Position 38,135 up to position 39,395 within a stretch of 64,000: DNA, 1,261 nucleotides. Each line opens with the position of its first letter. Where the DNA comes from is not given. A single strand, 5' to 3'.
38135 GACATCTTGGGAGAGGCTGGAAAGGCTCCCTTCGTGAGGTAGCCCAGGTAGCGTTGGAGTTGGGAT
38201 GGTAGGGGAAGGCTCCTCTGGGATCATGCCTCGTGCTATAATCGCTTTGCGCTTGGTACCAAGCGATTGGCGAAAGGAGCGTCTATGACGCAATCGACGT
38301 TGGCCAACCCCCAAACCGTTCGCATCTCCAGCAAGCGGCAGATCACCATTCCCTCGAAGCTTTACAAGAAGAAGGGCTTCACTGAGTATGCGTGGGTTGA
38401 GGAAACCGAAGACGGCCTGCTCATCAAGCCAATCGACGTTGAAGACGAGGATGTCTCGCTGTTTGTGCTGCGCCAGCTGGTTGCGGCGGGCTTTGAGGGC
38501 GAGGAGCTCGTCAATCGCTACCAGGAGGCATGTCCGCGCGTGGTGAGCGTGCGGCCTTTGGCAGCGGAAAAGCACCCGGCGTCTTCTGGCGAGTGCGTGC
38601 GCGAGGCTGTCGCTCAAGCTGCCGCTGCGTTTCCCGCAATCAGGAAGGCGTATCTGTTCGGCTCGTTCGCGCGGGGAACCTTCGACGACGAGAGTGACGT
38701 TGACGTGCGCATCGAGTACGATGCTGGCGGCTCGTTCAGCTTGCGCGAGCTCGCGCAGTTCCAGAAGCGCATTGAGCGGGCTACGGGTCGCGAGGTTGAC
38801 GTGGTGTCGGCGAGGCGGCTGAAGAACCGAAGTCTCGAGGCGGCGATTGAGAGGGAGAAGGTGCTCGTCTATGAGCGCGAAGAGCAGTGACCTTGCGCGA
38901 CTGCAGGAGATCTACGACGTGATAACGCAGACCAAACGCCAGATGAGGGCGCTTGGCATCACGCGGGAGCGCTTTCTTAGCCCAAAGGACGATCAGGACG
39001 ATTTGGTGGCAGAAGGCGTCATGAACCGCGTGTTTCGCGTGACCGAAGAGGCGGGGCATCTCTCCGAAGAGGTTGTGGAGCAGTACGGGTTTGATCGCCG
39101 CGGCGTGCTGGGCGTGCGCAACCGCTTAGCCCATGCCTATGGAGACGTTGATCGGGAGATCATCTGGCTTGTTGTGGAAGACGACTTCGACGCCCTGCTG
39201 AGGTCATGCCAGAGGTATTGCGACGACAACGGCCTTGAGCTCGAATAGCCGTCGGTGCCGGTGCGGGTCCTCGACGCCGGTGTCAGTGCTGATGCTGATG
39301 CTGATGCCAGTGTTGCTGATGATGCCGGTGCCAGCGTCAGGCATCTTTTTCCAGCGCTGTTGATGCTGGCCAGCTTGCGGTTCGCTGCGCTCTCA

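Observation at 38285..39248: HepT toxin paired with an unusual AbrB-domain::MNT fusion antitoxin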

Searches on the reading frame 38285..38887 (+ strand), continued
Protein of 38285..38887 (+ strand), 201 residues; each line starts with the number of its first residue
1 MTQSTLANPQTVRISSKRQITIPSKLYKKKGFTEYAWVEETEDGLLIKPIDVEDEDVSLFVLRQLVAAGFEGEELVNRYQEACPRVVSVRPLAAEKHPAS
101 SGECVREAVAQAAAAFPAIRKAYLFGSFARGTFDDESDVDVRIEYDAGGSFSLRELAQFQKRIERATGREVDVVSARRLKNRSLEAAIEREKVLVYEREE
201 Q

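Call 51: search_protein_families(library=padloc, proteins=[window:38285-38887:+], max_evalue=0.01)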
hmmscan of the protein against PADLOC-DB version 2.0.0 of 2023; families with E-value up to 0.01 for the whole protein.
window:38285-38887:+ (201 aa): 8 families
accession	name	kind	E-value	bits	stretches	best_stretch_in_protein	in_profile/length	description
PDLC04905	PDC-S09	-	4e-15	54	1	107-196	10-99/101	-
PDLC04904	PDC-S09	-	8.7e-15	52.8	1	106-194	13-97/104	-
PDLC04902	PDC-S09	-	1.6e-13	48.8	1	115-194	17-94/97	-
PDLC04906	PDC-S09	-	3.6e-12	44.5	1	118-192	23-95/98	-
PDLC04907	PDC-S09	-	9.2e-07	27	1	103-143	12-51/114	-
PDLC04368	PDC-M05A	-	9.4e-06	23.6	1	105-174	96-159/201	-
PDLC04903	PDC-S09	-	1.5e-05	23.2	1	119-143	26-50/108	-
PDLC04369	PDC-M05A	-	0.00061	17.5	1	119-178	103-161/201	-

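Call 59: search_protein_representatives(alignment_id=A2)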
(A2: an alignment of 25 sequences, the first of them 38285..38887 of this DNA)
Query: 25 sequences, 216 profile positions. Proteins with E-value up to 0.001 (for the whole library): 6086; up to 1e-10: 320; up to 1e-30: 42. The best 150 are listed.
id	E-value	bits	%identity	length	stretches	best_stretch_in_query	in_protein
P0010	6.3e-102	356.3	-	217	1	1-215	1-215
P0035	2.1e-75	269.6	-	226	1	1-166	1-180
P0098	4.7e-70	252.1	-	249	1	8-214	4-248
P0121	1.0e-64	234.7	-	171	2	113-215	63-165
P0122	9.9e-49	182.4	-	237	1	7-214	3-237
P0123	1.6e-45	171.9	-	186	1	85-215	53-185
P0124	3.4e-44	167.6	-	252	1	6-214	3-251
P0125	2.1e-43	165.0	-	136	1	7-109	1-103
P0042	2.3e-41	158.3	-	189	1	107-215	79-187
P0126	3.3e-41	157.8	-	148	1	1-84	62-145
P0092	1.8e-39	152.2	-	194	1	105-215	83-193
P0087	1.2e-38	149.4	-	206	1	104-215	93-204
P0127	1.5e-38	149.1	-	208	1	108-215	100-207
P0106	3.0e-38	148.1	-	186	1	105-216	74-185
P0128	4.4e-38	147.6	-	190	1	102-215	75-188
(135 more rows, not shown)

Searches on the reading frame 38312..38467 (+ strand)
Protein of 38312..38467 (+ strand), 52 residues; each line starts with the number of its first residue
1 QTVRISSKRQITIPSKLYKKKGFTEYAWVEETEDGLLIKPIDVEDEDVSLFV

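Call 37: search_solved_structures(query=A4, max_evalue=10, show_alignments=4)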
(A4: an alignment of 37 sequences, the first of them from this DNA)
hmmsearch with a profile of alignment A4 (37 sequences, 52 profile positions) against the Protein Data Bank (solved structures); distinct sequences matched with E-value up to 10: 7.
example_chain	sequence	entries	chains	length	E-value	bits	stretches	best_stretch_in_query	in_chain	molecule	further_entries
1mvf_D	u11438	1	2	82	0.002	21.3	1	13-46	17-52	PemI-like protein 1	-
1ub4_C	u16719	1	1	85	0.0021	21.2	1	13-46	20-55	MazE protein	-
2mrn_A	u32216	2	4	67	0.0064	19.7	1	13-44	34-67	Antitoxin MazE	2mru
7d2n_E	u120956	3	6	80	0.019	18.2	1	13-49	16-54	AbrB/MazE/SpoVT family DNA-binding domain-containing protein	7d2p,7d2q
5itm_A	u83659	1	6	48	0.025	17.8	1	2-28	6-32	AbrB family transcriptional regulator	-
2l66_A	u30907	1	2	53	0.031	17.5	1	2-28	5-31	Transcriptional regulator, AbrB family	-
5itj_A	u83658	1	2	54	0.033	17.4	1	2-28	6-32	AbrB family transcriptional regulator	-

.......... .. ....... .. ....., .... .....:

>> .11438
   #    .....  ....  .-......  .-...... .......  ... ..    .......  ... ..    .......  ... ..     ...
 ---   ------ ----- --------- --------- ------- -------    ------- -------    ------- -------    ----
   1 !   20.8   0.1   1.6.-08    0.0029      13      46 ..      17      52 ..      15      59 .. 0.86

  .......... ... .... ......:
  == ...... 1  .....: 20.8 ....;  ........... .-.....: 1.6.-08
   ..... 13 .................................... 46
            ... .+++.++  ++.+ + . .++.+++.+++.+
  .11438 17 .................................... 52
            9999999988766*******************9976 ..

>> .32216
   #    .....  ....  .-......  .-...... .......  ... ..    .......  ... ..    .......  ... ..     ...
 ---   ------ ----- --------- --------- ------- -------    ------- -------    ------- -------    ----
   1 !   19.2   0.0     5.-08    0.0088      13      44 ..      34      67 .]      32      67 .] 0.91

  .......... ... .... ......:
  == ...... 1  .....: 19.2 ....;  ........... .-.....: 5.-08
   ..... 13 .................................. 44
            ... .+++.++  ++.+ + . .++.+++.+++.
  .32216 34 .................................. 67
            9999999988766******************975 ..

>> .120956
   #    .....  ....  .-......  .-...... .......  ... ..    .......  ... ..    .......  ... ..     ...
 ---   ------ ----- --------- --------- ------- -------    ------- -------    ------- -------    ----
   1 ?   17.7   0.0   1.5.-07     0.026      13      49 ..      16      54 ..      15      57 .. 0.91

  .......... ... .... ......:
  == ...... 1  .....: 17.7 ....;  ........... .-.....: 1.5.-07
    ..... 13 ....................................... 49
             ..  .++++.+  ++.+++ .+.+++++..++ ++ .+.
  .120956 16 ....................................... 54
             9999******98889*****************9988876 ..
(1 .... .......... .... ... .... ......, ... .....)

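Call 38: search_protein_families(library=pfam, alignment_id=A4, max_evalue=0.1)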
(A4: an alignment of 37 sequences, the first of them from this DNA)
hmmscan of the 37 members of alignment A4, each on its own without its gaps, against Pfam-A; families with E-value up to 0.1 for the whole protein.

A. member 1, seq(52 aa): 1 family
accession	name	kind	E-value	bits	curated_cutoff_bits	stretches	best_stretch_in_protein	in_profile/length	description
PF04014.23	MazE_antitoxin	-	0.01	16.2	24.7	0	3-17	2-16/48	Antidote-toxin recognition MazE, bacterial antitoxin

B. families by the number of members that match (of 37 scanned): 2 families
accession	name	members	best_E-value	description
PF04014.23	MazE_antitoxin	35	8.4e-10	Antidote-toxin recognition MazE, bacterial antitoxin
PF17886.7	ArsA_HSP20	1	0.091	HSP20-like domain found in ArsA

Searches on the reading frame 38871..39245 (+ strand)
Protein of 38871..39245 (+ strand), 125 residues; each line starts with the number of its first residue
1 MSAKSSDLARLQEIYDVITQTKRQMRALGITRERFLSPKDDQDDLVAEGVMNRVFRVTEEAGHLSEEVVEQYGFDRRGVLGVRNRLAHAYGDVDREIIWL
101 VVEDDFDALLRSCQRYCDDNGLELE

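Call 3: search_protein_families(library=pfam, proteins=[window:38871-39245:+], max_evalue=1)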
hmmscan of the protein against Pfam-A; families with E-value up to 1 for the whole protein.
window:38871-39245:+ (125 aa): 2 families
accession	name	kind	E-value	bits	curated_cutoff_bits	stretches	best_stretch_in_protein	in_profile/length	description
PF01934.22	HepT-like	-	2.6e-08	34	23.5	1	76-114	80-118/120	Ribonuclease HepT-like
PF16941.11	CymA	-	0.022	14.4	27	1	9-88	195-269/341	Putative cyclodextrin porin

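Call 4: search_protein_families(library=ncbifam, proteins=[window:38871-39245:+], max_evalue=1)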
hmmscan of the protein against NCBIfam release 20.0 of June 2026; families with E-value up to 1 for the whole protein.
window:38871-39245:+ (125 aa): 2 families
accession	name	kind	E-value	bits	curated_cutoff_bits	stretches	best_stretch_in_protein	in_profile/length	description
NF047751.1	HepT_toxin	equivalog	2.1e-07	30.8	60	1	51-109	63-117/120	type VII toxin-antitoxin system HepT family RNase toxin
NF046112.1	MSMEG_6209_Nter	domain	0.061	13.7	25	1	81-109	7-35/56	three-helix bundle dimerization domain-containing protein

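Call 47: search_solved_structures(query=A6, max_evalue=1, show_alignments=3)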
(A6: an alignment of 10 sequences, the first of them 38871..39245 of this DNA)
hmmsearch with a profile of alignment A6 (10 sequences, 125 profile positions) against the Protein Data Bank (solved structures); distinct sequences matched with E-value up to 1: 4.
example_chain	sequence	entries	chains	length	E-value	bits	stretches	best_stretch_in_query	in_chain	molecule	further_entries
5yep_B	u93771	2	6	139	0.27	14.5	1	77-110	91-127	Toxin-antitoxin system toxin HepN family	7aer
6m6u_B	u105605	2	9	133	0.28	14.4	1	77-109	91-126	Toxin-antitoxin system toxin HepN family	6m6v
1xdv_A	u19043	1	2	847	0.6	13.4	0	8-79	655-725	Son of sevenless protein homolog 1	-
1xd4_A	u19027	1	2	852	0.61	13.3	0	8-79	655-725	Son of sevenless protein homolog 1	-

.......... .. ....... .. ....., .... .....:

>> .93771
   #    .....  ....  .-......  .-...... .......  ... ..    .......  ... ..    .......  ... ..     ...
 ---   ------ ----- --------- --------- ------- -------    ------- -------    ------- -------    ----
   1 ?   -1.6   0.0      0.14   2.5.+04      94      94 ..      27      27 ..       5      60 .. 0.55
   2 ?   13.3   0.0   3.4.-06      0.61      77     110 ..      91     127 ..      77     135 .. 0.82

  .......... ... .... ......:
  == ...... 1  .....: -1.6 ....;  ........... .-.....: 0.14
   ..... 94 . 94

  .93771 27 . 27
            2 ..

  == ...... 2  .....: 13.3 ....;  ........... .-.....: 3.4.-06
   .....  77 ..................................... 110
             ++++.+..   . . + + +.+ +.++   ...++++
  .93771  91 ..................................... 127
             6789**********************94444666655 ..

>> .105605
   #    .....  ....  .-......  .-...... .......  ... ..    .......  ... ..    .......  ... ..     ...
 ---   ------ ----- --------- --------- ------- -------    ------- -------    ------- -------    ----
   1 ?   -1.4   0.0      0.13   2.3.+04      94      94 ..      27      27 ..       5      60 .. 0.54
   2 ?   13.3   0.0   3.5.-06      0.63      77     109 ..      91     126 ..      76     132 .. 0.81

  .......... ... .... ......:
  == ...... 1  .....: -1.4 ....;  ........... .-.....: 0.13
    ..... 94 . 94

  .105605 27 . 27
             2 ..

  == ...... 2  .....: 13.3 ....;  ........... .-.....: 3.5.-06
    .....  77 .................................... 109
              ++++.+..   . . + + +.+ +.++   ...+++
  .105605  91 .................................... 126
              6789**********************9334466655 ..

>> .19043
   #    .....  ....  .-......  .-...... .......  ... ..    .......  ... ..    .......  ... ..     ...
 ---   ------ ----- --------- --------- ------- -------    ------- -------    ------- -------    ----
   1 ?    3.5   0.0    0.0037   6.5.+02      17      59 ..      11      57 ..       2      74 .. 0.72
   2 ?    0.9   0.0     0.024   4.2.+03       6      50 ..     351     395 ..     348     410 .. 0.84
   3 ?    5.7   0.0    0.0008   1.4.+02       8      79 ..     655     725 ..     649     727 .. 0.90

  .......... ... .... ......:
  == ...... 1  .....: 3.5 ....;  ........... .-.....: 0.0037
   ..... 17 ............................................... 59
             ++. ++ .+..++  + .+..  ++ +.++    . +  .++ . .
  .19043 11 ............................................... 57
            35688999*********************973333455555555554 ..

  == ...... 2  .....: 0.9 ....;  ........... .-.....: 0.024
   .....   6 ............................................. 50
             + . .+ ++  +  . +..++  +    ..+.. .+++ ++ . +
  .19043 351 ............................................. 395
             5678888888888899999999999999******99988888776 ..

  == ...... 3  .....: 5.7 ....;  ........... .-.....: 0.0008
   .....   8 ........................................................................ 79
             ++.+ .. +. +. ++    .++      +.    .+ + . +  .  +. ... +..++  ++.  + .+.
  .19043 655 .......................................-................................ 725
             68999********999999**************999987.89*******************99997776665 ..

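Call 51: search_protein_families(library=padloc, proteins=[window:38871-39245:+], max_evalue=0.01)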
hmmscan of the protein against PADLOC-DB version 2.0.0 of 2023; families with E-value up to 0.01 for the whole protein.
window:38871-39245:+ (125 aa): 0 families
